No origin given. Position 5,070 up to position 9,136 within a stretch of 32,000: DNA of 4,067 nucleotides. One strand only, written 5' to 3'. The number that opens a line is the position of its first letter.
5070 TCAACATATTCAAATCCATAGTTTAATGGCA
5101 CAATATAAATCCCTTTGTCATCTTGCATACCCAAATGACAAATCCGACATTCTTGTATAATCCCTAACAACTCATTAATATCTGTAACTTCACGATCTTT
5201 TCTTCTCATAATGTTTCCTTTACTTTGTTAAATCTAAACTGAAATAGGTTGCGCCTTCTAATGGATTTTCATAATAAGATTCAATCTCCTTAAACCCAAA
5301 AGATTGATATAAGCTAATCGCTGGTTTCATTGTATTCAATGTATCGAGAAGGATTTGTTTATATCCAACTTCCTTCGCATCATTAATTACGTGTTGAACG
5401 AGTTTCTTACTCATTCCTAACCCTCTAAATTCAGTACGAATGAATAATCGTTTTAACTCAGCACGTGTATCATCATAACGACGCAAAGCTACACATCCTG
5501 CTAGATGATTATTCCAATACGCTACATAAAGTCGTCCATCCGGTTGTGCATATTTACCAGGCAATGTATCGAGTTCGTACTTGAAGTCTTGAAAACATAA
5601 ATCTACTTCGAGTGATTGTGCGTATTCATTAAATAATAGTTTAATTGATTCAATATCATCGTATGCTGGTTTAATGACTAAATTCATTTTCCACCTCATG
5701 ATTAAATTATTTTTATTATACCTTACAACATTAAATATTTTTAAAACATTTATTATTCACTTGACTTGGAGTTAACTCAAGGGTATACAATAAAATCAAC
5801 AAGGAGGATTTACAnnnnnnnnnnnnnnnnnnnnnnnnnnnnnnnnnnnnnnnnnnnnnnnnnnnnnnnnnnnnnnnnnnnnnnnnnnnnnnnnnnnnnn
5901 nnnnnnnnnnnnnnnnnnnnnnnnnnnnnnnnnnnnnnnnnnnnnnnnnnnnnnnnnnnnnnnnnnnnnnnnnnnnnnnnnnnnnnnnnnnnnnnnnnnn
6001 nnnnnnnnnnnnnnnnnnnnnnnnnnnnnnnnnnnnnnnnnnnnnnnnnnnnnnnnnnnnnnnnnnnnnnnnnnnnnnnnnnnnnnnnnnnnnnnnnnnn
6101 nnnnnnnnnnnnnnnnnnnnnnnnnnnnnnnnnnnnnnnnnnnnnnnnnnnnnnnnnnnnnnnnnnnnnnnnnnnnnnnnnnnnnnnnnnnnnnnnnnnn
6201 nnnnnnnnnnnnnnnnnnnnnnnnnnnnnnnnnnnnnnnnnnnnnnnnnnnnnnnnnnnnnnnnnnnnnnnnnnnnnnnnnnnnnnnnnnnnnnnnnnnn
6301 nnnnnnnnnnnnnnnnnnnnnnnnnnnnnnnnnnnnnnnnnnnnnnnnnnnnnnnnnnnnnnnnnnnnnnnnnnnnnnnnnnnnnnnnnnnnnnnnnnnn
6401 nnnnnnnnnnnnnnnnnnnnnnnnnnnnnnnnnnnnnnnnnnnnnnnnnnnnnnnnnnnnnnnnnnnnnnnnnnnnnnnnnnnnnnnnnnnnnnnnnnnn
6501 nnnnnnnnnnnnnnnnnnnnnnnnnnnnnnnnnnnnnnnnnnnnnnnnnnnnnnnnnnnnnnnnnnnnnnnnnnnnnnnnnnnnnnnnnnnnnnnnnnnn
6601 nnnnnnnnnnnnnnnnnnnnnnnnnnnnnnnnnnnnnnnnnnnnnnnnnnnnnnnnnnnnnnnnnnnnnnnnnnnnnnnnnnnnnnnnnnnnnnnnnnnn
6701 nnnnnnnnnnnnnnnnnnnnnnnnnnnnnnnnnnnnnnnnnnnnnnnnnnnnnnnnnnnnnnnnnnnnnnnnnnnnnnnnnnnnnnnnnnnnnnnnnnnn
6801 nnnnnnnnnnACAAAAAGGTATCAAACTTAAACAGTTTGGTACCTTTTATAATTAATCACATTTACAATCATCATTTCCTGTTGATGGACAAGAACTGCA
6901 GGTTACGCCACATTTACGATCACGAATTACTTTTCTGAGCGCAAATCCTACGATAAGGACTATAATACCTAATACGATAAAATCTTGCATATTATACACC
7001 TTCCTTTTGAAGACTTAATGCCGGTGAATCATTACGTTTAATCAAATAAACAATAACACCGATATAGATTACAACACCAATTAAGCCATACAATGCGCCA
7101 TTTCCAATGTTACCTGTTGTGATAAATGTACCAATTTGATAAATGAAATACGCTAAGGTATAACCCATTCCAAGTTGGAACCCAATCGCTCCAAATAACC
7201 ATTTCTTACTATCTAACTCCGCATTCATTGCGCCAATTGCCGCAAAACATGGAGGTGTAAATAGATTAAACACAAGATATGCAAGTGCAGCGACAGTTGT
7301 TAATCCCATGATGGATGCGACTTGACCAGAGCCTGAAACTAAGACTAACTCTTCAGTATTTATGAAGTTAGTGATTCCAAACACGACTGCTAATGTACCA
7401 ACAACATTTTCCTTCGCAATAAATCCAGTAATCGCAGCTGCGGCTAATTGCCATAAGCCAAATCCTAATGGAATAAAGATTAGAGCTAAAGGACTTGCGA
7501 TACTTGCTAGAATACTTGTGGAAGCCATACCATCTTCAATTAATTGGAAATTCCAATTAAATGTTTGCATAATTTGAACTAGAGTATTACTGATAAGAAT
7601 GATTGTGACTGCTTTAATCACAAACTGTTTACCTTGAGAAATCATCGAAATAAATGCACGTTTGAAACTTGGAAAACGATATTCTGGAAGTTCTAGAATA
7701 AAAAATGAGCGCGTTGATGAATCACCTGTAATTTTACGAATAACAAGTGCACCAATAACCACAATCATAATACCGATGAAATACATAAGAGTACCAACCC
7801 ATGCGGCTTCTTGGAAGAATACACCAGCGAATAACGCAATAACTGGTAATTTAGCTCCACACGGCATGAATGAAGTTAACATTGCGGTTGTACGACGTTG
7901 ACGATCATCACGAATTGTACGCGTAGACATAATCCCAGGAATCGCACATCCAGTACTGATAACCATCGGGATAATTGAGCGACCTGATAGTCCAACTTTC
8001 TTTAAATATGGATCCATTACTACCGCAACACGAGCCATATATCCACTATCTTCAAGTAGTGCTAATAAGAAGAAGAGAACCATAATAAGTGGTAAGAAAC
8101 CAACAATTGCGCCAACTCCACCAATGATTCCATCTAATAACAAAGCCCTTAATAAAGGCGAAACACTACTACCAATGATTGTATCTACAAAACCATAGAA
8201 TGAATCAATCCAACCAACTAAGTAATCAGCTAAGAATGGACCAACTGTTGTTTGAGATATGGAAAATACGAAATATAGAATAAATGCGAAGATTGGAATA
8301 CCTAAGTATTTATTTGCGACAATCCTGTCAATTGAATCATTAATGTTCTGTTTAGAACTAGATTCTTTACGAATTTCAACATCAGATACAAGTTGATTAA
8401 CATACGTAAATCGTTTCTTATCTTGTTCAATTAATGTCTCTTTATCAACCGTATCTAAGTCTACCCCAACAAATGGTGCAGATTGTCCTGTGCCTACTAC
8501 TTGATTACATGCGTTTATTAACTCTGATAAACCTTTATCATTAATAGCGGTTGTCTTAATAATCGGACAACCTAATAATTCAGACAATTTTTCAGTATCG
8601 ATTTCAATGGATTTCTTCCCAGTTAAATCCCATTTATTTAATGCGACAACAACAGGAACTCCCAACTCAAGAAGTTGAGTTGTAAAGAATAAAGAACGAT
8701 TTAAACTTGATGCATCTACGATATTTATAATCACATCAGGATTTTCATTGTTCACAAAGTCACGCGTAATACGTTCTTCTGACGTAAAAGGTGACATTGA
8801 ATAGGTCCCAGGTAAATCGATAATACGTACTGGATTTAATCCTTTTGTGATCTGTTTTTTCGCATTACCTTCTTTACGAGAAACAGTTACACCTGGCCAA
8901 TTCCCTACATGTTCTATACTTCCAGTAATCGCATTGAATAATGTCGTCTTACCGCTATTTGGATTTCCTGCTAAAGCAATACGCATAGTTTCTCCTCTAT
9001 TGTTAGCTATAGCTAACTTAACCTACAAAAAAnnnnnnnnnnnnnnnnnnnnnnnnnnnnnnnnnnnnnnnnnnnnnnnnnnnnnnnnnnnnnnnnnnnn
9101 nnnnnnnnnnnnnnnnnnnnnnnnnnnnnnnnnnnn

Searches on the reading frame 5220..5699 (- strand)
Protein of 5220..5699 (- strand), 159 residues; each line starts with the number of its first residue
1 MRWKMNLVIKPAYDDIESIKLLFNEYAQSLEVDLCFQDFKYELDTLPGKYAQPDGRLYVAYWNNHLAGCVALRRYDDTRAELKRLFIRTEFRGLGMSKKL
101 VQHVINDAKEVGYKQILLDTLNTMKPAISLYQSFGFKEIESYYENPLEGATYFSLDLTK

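Call 10: search_protein_families(library=pfam, proteins=[window:5220-5699:-])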
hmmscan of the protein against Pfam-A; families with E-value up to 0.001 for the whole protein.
window:5220-5699:- (159 aa): 7 families
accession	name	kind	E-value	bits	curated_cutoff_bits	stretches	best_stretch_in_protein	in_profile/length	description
PF00583.31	Acetyltransf_1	-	5.2e-18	65.8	20.7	1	42-136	20-116/116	Acetyltransferase (GNAT) family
PF13508.13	Acetyltransf_7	-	1.5e-15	57.7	27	1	54-138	2-84/84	Acetyltransferase (GNAT) domain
PF13673.13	Acetyltransf_10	-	5.8e-14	52.6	23.6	1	44-143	20-114/128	Acetyltransferase (GNAT) domain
PF08445.16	FR47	-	1.8e-06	28.3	22.1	1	80-142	22-83/86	FR47-like protein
PF14542.12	Acetyltransf_CG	-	2.7e-05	24.6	30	1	66-114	11-59/80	GCN5-related N-acetyl-transferase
PF13420.13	Acetyltransf_4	-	3.7e-05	24.2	24.3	1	15-137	8-135/155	Acetyltransferase (GNAT) domain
PF12568.14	PanZ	-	0.00011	22.1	22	1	50-116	33-98/128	Acetyltransferase (GNAT) domain, PanZ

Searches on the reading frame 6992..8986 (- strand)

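Call 10: search_protein_families(library=pfam, proteins=[window:6992-8986:-])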
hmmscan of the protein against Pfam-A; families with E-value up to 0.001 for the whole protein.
window:6992-8986:- (664 aa): 7 families
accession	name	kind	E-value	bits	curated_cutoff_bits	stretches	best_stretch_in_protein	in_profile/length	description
PF02421.24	FeoB_N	-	4.4e-60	202.2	27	1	2-159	2-155/156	Ferrous iron transport protein B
PF07670.19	Gate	-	1.3e-27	96.7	29.6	2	295-389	2-103/104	Nucleoside recognition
PF01926.29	MMR_HSR1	-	2e-19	70.2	21.9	1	2-118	1-113/113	50S ribosome-binding GTPase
PF07664.17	FeoB_C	-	5.8e-13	48.8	26.6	1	400-449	3-52/54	Ferrous iron transport protein B C terminus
PF00009.33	GTP_EFTU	-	1e-05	25.7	26.5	1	3-163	6-185/188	Elongation factor Tu GTP binding domain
PF03029.23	ATP_bind_1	-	0.00027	21.2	27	0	53-135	93-186/240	Conserved hypothetical ATP binding protein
PF03193.22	RsgA_GTPase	-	0.00078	19.7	30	0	93-162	40-106/174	RsgA GTPase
